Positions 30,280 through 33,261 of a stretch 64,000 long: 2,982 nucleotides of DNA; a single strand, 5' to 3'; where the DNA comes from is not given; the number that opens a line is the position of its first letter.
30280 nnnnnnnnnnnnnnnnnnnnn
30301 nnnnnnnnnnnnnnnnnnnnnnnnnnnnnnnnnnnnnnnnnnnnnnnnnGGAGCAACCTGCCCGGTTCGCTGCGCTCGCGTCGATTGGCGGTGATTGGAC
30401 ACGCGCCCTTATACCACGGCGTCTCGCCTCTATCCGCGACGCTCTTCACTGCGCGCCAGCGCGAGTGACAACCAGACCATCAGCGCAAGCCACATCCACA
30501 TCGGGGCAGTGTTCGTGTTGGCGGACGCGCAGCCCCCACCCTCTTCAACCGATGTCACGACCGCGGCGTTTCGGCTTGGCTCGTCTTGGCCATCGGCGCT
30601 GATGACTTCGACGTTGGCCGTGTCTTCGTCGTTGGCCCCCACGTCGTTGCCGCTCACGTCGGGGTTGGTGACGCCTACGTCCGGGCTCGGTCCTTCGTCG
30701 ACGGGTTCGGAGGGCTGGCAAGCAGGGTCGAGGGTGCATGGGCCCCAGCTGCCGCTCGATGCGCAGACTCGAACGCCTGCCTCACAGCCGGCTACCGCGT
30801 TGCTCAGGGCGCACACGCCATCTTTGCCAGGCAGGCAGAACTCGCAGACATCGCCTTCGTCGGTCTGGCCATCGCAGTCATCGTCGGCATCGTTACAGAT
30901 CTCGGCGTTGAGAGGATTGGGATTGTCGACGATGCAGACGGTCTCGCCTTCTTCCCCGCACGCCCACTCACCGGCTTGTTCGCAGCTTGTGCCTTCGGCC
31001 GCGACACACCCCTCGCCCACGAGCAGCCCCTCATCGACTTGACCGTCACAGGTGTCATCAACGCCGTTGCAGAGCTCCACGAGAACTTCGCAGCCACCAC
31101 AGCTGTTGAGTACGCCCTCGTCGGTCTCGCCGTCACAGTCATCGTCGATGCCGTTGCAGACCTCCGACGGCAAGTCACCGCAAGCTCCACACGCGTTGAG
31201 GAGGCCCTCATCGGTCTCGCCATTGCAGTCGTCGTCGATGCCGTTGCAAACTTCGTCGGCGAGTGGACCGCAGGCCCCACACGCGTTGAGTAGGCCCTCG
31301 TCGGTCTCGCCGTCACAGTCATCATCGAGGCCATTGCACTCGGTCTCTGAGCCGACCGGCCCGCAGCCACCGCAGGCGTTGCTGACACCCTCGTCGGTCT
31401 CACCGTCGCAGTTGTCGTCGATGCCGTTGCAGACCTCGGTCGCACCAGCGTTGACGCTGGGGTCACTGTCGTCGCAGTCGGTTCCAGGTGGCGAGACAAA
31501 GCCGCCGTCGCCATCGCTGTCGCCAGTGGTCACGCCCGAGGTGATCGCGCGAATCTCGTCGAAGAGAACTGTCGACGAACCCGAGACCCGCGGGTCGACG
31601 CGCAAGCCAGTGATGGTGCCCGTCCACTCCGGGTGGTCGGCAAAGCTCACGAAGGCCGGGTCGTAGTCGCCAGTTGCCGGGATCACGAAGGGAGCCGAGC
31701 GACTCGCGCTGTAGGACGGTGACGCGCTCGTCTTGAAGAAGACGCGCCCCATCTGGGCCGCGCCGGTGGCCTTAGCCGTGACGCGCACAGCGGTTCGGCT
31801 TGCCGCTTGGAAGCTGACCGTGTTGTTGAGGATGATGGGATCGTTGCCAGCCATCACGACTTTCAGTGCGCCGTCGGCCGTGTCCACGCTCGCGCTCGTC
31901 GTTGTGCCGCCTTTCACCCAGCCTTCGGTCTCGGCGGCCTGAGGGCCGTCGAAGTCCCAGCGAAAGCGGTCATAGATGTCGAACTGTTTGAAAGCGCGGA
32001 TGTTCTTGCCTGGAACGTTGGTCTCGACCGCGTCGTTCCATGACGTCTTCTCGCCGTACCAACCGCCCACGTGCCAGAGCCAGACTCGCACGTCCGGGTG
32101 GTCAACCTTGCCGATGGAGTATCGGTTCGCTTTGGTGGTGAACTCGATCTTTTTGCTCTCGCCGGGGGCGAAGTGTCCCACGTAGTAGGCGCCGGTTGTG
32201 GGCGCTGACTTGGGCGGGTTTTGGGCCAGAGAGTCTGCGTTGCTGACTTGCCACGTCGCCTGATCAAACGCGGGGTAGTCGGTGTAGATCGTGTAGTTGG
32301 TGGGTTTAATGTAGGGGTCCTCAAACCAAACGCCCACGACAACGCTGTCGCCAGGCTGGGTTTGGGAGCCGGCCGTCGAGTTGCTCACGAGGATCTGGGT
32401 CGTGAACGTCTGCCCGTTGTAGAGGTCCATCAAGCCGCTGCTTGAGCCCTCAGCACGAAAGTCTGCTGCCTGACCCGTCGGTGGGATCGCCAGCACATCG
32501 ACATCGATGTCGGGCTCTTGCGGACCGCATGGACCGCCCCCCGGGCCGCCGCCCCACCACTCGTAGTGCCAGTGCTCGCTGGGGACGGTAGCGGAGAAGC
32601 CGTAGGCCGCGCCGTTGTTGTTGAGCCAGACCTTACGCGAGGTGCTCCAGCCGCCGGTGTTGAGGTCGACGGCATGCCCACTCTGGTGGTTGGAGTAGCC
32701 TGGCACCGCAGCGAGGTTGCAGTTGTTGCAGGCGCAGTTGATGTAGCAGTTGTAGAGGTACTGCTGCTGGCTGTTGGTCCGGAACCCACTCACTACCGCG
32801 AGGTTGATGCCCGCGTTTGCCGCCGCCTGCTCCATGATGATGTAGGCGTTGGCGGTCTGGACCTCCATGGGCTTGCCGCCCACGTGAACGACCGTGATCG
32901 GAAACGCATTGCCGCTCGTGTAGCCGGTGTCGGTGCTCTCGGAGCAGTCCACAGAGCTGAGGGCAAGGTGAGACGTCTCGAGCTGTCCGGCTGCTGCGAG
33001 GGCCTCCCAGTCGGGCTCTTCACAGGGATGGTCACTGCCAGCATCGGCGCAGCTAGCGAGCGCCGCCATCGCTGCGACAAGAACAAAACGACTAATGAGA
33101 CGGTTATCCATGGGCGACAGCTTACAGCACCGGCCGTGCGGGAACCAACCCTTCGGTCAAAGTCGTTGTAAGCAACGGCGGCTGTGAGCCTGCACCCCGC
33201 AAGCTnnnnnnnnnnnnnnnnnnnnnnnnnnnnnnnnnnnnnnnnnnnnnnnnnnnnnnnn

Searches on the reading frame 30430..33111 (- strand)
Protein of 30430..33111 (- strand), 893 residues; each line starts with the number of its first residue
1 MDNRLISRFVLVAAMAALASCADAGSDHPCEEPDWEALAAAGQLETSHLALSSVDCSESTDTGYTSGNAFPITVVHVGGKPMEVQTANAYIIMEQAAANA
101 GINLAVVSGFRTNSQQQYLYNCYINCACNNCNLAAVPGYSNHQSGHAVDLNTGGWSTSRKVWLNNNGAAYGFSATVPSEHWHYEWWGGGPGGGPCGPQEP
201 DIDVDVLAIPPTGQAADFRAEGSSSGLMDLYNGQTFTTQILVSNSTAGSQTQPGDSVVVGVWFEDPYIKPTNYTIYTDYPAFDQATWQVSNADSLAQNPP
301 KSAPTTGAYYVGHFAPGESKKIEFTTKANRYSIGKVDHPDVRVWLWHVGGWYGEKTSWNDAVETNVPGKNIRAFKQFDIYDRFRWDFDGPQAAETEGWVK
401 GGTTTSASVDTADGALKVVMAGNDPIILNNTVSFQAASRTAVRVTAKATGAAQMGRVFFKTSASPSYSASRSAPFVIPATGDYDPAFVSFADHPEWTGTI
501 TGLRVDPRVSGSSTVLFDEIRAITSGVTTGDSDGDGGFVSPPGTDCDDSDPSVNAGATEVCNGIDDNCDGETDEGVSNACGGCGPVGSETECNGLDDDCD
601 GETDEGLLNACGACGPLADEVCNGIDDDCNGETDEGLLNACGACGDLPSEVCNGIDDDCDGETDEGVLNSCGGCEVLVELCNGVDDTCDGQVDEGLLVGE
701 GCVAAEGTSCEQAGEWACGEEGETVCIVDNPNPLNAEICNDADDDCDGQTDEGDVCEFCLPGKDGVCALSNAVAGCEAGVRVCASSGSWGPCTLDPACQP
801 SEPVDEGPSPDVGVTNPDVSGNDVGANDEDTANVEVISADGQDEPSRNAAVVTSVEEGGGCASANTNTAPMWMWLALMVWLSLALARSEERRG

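Call 102: search_protein_families(library=pfam, proteins=[window:30430-33111:-], max_evalue=0.05)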
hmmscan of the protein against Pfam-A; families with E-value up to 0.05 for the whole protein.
window:30430-33111:- (893 aa): 3 families
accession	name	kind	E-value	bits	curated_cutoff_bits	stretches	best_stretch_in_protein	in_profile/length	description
PF11617.13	Cu-binding_MopE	-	4e-27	94.6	27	6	545-574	1-30/30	Putative metal-binding motif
PF02557.22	VanY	-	2.3e-15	57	25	1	82-187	4-131/132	D-alanyl-D-alanine carboxypeptidase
PF13539.11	Peptidase_M15_4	-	0.035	15.1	25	0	138-171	5-39/70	D-alanyl-D-alanine carboxypeptidase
